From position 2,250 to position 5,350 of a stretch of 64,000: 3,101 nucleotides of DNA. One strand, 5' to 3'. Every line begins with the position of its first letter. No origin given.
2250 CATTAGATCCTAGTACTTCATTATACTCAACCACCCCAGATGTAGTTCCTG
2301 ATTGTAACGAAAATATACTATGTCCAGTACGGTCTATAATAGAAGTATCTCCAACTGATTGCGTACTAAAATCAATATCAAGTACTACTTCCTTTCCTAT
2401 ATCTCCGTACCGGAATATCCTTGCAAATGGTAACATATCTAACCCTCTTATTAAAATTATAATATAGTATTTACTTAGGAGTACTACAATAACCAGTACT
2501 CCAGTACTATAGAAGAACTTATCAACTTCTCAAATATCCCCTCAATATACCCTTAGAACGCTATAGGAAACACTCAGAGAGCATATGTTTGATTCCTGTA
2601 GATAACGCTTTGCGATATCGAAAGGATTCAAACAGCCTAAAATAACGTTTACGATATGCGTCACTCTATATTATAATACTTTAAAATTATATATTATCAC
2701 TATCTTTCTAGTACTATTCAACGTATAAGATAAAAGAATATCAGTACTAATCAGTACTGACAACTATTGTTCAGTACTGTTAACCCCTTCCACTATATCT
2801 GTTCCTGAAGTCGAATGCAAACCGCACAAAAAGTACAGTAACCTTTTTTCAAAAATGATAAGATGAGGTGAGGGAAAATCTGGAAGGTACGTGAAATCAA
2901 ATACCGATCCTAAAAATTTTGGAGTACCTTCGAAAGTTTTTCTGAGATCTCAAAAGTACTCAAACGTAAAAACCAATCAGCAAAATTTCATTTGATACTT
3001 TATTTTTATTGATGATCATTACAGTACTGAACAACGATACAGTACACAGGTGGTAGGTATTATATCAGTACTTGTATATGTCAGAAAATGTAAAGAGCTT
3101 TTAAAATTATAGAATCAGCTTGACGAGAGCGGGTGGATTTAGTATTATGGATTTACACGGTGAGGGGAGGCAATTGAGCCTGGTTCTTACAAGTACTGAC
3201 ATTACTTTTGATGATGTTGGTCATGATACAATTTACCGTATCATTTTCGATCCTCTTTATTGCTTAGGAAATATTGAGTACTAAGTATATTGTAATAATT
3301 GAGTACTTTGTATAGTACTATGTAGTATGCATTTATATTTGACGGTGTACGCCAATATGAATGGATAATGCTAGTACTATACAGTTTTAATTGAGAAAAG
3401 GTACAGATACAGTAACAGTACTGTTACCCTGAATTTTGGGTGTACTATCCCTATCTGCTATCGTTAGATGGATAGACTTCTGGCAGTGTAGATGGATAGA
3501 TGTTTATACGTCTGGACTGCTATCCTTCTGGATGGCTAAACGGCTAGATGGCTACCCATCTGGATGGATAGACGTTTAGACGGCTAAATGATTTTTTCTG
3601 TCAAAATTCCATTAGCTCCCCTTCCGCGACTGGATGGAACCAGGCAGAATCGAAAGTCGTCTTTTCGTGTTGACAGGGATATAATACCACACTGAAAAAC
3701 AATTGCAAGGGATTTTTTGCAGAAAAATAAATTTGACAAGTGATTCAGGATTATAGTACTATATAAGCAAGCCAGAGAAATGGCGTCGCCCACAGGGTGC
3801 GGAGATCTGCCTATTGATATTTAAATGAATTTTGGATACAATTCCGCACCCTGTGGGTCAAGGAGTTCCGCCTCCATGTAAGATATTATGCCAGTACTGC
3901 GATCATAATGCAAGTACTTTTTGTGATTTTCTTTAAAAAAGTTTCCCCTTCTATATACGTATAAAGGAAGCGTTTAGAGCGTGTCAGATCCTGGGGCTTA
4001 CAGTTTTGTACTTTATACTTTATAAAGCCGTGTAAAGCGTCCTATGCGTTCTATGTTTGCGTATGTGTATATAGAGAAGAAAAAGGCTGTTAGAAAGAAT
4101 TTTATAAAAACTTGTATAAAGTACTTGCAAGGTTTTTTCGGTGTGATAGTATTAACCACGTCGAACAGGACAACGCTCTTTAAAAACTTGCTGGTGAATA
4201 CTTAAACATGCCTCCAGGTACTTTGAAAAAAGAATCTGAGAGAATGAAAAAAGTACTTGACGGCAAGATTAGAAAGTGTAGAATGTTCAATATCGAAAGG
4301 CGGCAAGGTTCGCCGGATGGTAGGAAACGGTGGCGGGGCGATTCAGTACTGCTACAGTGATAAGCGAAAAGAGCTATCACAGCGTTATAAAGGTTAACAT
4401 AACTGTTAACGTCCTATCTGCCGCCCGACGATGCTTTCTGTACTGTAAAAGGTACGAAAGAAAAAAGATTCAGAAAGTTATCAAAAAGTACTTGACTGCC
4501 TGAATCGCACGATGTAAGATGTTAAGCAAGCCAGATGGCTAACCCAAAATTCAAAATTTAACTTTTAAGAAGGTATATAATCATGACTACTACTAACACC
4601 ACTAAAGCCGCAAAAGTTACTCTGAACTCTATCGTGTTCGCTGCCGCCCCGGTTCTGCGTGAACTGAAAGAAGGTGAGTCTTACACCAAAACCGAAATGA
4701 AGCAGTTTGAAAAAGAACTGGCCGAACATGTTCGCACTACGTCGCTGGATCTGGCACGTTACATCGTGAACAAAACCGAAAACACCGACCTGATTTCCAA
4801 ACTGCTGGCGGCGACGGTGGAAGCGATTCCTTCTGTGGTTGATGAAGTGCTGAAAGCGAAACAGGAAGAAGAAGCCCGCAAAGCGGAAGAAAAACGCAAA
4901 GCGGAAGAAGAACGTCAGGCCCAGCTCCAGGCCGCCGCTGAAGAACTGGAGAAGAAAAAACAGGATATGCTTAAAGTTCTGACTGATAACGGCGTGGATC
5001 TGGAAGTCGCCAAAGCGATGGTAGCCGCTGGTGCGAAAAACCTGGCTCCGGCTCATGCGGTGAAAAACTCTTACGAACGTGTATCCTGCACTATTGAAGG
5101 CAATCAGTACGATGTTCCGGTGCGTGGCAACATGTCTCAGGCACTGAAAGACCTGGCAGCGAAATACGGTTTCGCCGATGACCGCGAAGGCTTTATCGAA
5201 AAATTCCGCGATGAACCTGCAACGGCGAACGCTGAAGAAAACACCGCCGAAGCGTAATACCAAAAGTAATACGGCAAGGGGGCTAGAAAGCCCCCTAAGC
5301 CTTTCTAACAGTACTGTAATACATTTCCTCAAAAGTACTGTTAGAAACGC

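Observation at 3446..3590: Iteron-like array: four exact-register 16-bp repeats plus dispersed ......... copies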

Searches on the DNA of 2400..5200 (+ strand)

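Call 4: search_dna_similar(query=window:2400-5200:+, collection=phages, mode=near, max_rows=30)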
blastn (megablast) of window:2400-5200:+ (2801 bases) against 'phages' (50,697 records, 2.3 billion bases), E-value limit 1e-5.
Records with a match: 16; places in all: 18; records where one place covers at least 80% of the query: 2.
Best place of each record, by identity: >=99% 2; 80-90% 8; 60-80% 6.
By first word of the organism name: Erwinia 6; Yersinia 4; Cronobacter 2; Pectobacterium 2; Serratia 2.
By host as written in the record: - 4; Erwinia amylovora SNUABM_01 3; Erwinia amylovora 3; Cronobacter sakazakii 2; Pectobacterium carotovorum subsp. carotovorum strain CBBL19-1-37 2; Serratia marcescens UCC2017 2.
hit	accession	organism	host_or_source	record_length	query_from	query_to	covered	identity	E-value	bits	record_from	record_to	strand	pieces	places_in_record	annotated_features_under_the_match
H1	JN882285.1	Cronobacter phage vB_CsaM_GAP32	Cronobacter sakazakii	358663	1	2801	100%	100.0%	0e+0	5173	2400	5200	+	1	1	hypothetical protein (x4)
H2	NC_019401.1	Cronobacter phage vB_CsaM_GAP32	Cronobacter sakazakii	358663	1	2801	100%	100.0%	0e+0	5173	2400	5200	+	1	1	hypothetical protein (x3) | virion structural protein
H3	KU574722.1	Pectobacterium phage vB_PcaM_CBB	Pectobacterium carotovorum subsp. ...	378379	998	2801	64%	86.9%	0e+0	2008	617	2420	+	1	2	redundant repeat | hypothetical protein (x2)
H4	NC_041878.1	Pectobacterium phage vB_PcaM_CBB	Pectobacterium carotovorum subsp. ...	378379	998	2801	64%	86.9%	0e+0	2008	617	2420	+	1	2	redundant repeat | hypothetical protein (x2)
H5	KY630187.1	Serratia phage BF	Serratia marcescens UCC2017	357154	1030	1428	14%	80.2%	1e-76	294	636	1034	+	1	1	none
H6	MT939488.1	Erwinia phage pEa_SNUABM_50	Erwinia amylovora SNUABM_01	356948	1030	1428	14%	80.2%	1e-76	294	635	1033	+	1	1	none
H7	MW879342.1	Erwinia phage pEa_SNUABM_19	Erwinia amylovora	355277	1030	1428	14%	80.2%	1e-76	294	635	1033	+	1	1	none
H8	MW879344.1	Erwinia phage pEa_SNUABM_49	Erwinia amylovora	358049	1030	1428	14%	80.2%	1e-76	294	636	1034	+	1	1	none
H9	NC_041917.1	Serratia phage BF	Serratia marcescens UCC2017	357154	1030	1428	14%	80.2%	1e-76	294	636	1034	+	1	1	none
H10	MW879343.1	Erwinia phage pEa_SNUABM_44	Erwinia amylovora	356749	1030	1428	14%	80.0%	6e-75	289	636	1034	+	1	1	none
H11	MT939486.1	Erwinia phage pEa_SNUABM_12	Erwinia amylovora SNUABM_01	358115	1030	1428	14%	78.9%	3e-67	263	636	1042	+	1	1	none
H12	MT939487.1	Erwinia phage pEa_SNUABM_47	Erwinia amylovora SNUABM_01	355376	1030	1428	14%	78.9%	3e-67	263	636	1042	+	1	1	none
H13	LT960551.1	Yersinia phage fHe-Yen9-04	-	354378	1172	1426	9%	77.7%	8e-34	152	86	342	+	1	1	none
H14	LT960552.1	Yersinia phage fHe-Yen9-03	-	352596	1172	1426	9%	77.7%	8e-34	152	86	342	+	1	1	minus_10_signal | minus_35_signal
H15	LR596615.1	Yersinia phage fHe-Yen9-04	-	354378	1172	1426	9%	77.7%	8e-34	152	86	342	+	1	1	none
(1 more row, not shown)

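Call 7: get_annotated_region(hit=H3, flank=3000)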
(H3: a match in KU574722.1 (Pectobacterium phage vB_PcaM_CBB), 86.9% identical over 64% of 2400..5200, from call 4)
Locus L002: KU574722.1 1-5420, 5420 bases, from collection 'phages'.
description: Pectobacterium phage vB_PcaM_CBB, complete genome.
organism: Pectobacterium phage vB_PcaM_CBB (NCBI taxid 2772511)
taxonomy: Viruses; Duplodnaviria; Heunggongvirae; Uroviricota; Caudoviricetes; Mimasvirus; Mimasvirus CBB
host: Pectobacterium carotovorum subsp. carotovorum strain CBBL19-1-37; source: activated sludge from a waste water treatment plant; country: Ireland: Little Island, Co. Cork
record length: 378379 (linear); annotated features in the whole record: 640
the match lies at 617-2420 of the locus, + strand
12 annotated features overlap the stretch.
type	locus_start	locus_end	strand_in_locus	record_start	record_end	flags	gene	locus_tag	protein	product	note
repeat_region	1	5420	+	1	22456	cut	-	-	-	-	redundant repeat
CDS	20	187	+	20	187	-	-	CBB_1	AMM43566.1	hypothetical protein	-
CDS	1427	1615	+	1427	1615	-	-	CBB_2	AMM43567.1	hypothetical protein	-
CDS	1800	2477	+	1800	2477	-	-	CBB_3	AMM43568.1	hypothetical protein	similar to hypothetical protein GAP32_005 [Cronobacterphage vB_CsaM_GAP32], YP_006987107.1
CDS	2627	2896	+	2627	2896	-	-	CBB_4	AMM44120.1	hypothetical protein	similar to hypothetical protein GAP32_006 [Cronobacter phage vB_CsaM_GAP32], YP_006987108.1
CDS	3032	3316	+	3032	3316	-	-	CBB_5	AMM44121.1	hypothetical protein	similar to hypothetical protein GAP32_008 [Cronobacterphage vB_CsaM_GAP32], YP_006987110.1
CDS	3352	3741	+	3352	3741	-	-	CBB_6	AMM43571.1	hypothetical protein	similar to hypothetical protein GAP32_007 [Cronobacterphage vB_CsaM_GAP32], YP_006987109.1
CDS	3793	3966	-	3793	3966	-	-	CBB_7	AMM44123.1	hypothetical protein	-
CDS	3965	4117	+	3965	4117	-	-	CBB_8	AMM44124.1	hypothetical protein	-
CDS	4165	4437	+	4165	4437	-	-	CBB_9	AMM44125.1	hypothetical protein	similar to hypothetical protein GAP32_009 [Cronobacterphage vB_CsaM_GAP32], YP_006987111.1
CDS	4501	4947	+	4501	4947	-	-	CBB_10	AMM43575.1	hypothetical protein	similar to hypothetical protein GAP32_010 [Cronobacterphage vB_CsaM_GAP32], YP_006987112.1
CDS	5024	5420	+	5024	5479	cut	-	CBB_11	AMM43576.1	hypothetical protein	similar to hypothetical protein GAP32_011 [Cronobacterphage vB_CsaM_GAP32], YP_006987113.1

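Call 8: get_annotated_region(hit=H14, flank=3000)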
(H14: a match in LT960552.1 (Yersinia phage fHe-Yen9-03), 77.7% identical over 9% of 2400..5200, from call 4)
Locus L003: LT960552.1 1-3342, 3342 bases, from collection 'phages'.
description: Yersinia phage fHe-Yen9-03 genome assembly, complete genome: monopartite.
organism: Yersinia phage fHe-Yen9-03 (NCBI taxid 2052743)
taxonomy: Viruses; Duplodnaviria; Heunggongvirae; Uroviricota; Caudoviricetes; Eneladusvirus; Eneladusvirus Yen904
host: -; source: -; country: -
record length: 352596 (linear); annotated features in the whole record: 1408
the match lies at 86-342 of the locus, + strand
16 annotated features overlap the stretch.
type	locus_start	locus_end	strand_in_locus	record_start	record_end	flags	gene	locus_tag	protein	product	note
regulatory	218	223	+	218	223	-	-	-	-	minus_35_signal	-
regulatory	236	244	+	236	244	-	-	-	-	minus_10_signal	-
regulatory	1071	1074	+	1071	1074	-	-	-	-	ribosome_binding_site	-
CDS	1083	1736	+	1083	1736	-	g001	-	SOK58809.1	hypothetical protein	-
regulatory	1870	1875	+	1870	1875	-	-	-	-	ribosome_binding_site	-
CDS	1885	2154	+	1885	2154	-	g002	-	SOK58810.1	hypothetical protein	-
regulatory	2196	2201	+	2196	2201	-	-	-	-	minus_35_signal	-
regulatory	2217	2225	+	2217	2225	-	-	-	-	minus_10_signal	-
regulatory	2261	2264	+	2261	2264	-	-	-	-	ribosome_binding_site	-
CDS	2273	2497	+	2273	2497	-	g003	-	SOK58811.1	hypothetical protein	-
regulatory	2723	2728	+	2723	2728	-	-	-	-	minus_35_signal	-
regulatory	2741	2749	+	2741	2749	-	-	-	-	minus_10_signal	-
regulatory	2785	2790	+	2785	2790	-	-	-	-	ribosome_binding_site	-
CDS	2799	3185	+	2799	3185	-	g004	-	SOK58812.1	hypothetical protein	-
regulatory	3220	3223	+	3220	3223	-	-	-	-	ribosome_binding_site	-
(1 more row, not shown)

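Call 9: search_dna_similar(query=window:3380-3900:+, collection=phages, mode=distant, max_rows=60, max_evalue=0.001)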
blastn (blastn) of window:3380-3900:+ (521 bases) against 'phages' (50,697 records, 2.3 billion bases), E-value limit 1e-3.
Records with a match: 70; places in all: 145; records where one place covers at least 80% of the query: 6.
Best place of each record, by identity: >=99% 2; 90-95% 2; 80-90% 5; 60-80% 61.
By first word of the organism name: Escherichia 37; Erwinia 7; Yersinia 4; Salmonella 4; Vibrio 4; Klebsiella 3; Aeromonas 3; Cronobacter 2; Pectobacterium 2; Xanthomonas 2; and 1 more.
By host as written in the record: Escherichia coli 10; - 6; Salmonella enterica subsp. enterica serovar Typhimurium 4; Erwinia amylovora SNUABM_01 3; Erwinia amylovora 3; Escherichia coli O157:H7 3; Cronobacter sakazakii 2; Pectobacterium carotovorum subsp. carotovorum strain CBBL19-1-37 2; and 27 more.
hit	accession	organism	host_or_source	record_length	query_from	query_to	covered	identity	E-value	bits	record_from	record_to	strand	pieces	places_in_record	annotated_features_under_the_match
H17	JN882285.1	Cronobacter phage vB_CsaM_GAP32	Cronobacter sakazakii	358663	1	521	100%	100.0%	0e+0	940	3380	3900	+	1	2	none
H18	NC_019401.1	Cronobacter phage vB_CsaM_GAP32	Cronobacter sakazakii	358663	1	521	100%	100.0%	0e+0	940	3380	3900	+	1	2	none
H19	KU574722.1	Pectobacterium phage vB_PcaM_CBB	Pectobacterium carotovorum subsp. ...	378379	19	521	97%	92.7%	0e+0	736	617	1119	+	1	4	redundant repeat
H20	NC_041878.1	Pectobacterium phage vB_PcaM_CBB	Pectobacterium carotovorum subsp. ...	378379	19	521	97%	92.7%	0e+0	736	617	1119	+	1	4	redundant repeat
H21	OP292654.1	Xanthomonas phage XbC2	Xanthomonas vesicatoria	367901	67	520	87%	79.0%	2e-100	371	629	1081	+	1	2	none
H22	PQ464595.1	Erwinia phage Kaldavass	Erwinia aphidicola W09_2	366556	67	520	87%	77.0%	2e-89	334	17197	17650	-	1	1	hypothetical protein (x2)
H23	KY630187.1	Serratia phage BF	Serratia marcescens UCC2017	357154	50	448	77%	79.2%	9e-93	346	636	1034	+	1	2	none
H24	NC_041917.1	Serratia phage BF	Serratia marcescens UCC2017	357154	50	448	77%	79.2%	9e-93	346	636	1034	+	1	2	none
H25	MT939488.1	Erwinia phage pEa_SNUABM_50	Erwinia amylovora SNUABM_01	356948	50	448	77%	79.0%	1e-91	342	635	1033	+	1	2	none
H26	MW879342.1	Erwinia phage pEa_SNUABM_19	Erwinia amylovora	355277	50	448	77%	79.0%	1e-91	342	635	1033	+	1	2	none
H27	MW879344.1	Erwinia phage pEa_SNUABM_49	Erwinia amylovora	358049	50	448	77%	79.0%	1e-91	342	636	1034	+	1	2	none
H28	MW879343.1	Erwinia phage pEa_SNUABM_44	Erwinia amylovora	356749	50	448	77%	78.7%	5e-90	337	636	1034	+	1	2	none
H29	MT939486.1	Erwinia phage pEa_SNUABM_12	Erwinia amylovora SNUABM_01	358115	50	448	77%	77.5%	1e-85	323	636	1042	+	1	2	none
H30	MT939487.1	Erwinia phage pEa_SNUABM_47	Erwinia amylovora SNUABM_01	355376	50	448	77%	77.5%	1e-85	323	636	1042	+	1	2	none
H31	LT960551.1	Yersinia phage fHe-Yen9-04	-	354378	86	446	69%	71.6%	1e-47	196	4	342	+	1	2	none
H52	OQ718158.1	Escherichia phage vB_Ec-M-J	Escherichia coli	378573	87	249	31%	69.3%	2e-7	63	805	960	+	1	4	Direct Terminal Repeats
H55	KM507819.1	Escherichia phage 121Q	Escherichia coli MuLB70.1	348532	112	258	28%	73.6%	5e-14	85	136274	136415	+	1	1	none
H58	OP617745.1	Klebsiella phage KP13-7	Klebsiella pneumoniae KP13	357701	382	520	27%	75.5%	3e-17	96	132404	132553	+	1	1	none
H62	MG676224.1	Aeromonas phage AhSzq-1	Aeromonas hydrophila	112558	85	211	24%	71.1%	1e-8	67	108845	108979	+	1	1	none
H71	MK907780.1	Vibrio phage Pontus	Vibrio harveyi BAA-1116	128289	96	207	21%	72.3%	2e-7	64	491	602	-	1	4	none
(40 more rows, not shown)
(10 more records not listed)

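Call 12: search_rna_families(source=window, start=2400, end=4700, threshold=evalue, max_evalue=1)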
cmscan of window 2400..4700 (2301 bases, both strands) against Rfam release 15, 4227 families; matches with E-value up to 1: 3.
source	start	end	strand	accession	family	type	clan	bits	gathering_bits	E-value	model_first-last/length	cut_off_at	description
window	2904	2976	-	RF01006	mir-601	Gene; miRNA;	-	21.1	98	0.16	1-71/71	no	mir-601 microRNA precursor family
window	3780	3867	+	RF03609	mir-5470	Gene; miRNA;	-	21.1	98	0.45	1-81/81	no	mir-5470 microRNA precursor family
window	3450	3567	+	RF00799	mir-354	Gene; miRNA;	-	19.1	50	0.86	1-109/109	no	mir-354 microRNA precursor family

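Call 14: get_annotated_region(hit=H21, flank=1500)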
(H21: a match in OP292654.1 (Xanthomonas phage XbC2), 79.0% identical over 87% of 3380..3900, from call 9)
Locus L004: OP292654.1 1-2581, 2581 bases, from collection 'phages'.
description: Xanthomonas phage XbC2, complete genome.
organism: Xanthomonas phage XbC2 (NCBI taxid 2978503)
taxonomy: Viruses; Duplodnaviria; Heunggongvirae; Uroviricota; Caudoviricetes; Mimasvirus
host: Xanthomonas vesicatoria; source: water from irrigation channel; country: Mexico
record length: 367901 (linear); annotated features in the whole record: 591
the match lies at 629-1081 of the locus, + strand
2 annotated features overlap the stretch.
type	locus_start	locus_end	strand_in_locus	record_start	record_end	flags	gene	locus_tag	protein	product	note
CDS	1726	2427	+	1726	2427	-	-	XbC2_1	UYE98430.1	hypothetical protein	-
CDS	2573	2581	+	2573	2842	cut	-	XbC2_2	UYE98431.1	hypothetical protein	-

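Call 15: get_annotated_region(hit=H22, flank=1500)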
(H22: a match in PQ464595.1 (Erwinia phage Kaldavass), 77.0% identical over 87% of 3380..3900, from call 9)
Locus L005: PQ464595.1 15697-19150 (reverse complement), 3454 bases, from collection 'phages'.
description: Erwinia phage Kaldavass, complete genome.
organism: Erwinia phage Kaldavass (NCBI taxid 3374950)
taxonomy: Viruses
host: Erwinia aphidicola W09_2; source: -; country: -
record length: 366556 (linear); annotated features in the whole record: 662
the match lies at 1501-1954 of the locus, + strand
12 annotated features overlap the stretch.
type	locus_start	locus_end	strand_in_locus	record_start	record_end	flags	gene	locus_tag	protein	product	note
CDS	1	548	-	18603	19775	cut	-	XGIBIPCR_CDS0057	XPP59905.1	regulator of chromosome condensation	-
CDS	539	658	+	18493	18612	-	-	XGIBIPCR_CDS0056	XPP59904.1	hypothetical protein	-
CDS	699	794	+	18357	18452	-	-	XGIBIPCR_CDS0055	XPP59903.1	hypothetical protein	-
CDS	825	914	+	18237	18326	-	-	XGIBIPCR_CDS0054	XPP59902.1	hypothetical protein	-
CDS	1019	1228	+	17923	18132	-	-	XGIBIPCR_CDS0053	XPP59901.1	hypothetical protein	-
CDS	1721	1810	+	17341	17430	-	-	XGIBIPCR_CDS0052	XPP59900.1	hypothetical protein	-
CDS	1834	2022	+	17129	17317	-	-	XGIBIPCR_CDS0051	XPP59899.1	hypothetical protein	-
CDS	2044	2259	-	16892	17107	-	-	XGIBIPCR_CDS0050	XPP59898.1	hypothetical protein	-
CDS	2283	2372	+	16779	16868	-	-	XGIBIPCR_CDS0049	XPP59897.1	hypothetical protein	-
CDS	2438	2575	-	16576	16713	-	-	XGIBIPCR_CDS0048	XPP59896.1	hypothetical protein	-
CDS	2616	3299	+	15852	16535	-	-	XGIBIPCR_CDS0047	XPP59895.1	hypothetical protein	-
CDS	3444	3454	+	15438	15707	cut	-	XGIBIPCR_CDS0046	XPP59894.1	hypothetical protein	-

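Call 16: get_annotated_region(hit=H23, flank=1500)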
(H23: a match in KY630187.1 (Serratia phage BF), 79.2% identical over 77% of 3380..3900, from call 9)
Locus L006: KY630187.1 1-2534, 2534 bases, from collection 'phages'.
description: Serratia phage BF, complete genome.
organism: Serratia phage BF (NCBI taxid 1962671)
taxonomy: Viruses; Duplodnaviria; Heunggongvirae; Uroviricota; Caudoviricetes; Eneladusvirus; Eneladusvirus BF
host: Serratia marcescens UCC2017; source: compost; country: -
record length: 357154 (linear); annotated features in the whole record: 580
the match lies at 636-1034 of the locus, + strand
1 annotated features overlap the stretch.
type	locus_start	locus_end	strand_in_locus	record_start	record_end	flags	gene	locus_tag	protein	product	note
CDS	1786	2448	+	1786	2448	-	-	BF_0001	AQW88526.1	hypothetical protein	-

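Call 17: get_annotated_region(hit=H29, flank=1500)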
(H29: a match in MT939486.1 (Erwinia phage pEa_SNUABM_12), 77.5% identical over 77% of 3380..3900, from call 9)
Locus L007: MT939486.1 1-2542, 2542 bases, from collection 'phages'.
description: Erwinia phage pEa_SNUABM_12, complete genome.
organism: Erwinia phage pEa_SNUABM_12 (NCBI taxid 2768773)
taxonomy: Viruses; Duplodnaviria; Heunggongvirae; Uroviricota; Caudoviricetes; Eneladusvirus; Eneladusvirus BF
host: Erwinia amylovora SNUABM_01; source: stream; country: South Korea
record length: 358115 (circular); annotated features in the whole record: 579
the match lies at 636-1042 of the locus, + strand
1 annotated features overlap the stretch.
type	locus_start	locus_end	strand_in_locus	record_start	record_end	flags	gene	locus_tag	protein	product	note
CDS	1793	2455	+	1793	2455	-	-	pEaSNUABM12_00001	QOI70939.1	hypothetical protein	-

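Call 18: get_annotated_region(hit=H31, flank=1500)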
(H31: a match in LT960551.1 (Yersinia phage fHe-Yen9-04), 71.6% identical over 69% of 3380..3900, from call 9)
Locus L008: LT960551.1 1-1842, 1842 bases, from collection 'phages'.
description: Yersinia phage fHe-Yen9-04 genome assembly, complete genome: monopartite.
organism: Yersinia phage fHe-Yen9-04 (NCBI taxid 2052742)
taxonomy: Viruses; Duplodnaviria; Heunggongvirae; Uroviricota; Caudoviricetes; Eneladusvirus; Eneladusvirus Yen904
host: -; source: -; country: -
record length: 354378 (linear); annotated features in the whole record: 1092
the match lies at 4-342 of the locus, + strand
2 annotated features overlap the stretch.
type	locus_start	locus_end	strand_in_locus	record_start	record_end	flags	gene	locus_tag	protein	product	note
regulatory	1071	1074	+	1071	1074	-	-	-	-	ribosome_binding_site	-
CDS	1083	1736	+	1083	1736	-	g001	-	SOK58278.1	hypothetical protein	-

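Call 19: get_annotated_region(hit=H52, flank=1500)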
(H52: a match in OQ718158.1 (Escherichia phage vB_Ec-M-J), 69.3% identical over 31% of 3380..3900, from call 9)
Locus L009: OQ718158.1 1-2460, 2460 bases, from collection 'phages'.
description: Escherichia phage vB_Ec-M-J, complete genome.
organism: Escherichia phage vB_Ec-M-J (NCBI taxid 3038267)
taxonomy: Viruses; Duplodnaviria; Heunggongvirae; Uroviricota; Caudoviricetes; Asteriusvirus
host: Escherichia coli; source: -; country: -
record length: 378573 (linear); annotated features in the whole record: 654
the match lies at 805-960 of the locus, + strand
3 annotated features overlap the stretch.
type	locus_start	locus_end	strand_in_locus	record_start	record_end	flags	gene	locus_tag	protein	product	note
repeat_region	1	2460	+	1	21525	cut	-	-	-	-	Direct Terminal Repeats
CDS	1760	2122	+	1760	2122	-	-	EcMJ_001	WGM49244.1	hypothetical protein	-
CDS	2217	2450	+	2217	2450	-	-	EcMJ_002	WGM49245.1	hypothetical protein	-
